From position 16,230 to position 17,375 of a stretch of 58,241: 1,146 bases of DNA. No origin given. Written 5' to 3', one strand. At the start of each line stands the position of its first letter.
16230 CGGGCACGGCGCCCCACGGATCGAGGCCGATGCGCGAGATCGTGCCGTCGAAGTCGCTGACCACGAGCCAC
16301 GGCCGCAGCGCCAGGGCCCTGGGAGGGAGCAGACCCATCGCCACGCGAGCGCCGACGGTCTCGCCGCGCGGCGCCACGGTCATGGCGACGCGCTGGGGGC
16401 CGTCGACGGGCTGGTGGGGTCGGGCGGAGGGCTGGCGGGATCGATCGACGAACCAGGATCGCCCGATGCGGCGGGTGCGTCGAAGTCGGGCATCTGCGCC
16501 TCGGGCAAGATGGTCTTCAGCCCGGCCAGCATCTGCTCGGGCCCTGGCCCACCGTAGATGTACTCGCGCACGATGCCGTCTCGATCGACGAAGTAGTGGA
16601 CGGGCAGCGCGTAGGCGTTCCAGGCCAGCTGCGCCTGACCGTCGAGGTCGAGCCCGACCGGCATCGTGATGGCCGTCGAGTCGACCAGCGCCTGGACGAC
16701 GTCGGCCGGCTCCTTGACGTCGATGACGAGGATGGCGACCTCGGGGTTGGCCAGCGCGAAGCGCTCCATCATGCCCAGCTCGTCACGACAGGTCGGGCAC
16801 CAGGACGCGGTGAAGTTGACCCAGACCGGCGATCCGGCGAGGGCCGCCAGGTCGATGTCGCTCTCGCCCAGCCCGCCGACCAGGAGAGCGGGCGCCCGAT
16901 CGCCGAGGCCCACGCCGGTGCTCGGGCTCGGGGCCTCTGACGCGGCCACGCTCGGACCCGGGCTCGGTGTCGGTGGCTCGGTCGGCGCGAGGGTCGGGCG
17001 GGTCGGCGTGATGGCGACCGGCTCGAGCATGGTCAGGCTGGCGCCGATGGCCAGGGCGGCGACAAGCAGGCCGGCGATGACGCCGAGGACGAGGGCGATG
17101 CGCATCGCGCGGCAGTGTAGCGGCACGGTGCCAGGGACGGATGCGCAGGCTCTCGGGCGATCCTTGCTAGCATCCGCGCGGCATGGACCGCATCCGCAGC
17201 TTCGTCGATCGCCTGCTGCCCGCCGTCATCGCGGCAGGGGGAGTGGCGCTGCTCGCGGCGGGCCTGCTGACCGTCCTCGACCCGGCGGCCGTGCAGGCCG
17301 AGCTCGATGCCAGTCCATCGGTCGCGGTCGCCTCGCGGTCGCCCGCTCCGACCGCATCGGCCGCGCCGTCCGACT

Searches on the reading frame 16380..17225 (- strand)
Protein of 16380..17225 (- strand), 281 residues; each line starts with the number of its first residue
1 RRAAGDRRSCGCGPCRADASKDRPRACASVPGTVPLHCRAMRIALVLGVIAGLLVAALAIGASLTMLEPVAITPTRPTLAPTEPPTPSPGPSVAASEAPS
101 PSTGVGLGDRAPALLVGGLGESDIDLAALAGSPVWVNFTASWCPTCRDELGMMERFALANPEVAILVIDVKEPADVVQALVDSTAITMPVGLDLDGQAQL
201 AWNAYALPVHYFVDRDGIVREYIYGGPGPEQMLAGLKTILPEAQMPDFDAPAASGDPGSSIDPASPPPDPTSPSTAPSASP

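Call 78: search_protein_families(library=pfam, proteins=[window:16380-17225:-], max_evalue=0.001)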
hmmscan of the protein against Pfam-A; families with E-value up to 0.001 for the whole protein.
window:16380-17225:- (281 aa): 4 families
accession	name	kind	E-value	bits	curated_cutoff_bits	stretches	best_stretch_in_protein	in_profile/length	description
PF00578.27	AhpC-TSA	-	1.4e-14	54.6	26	1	108-221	2-123/124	AhpC/TSA family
PF08534.16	Redoxin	-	4.3e-12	46.5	26.6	1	108-236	3-144/148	Redoxin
PF14595.12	Thioredoxin_9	-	0.00065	20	25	1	131-206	41-118/129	Thioredoxin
PF13899.12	Thioredoxin_7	-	0.0008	19.9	27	0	124-147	10-33/83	Thioredoxin-like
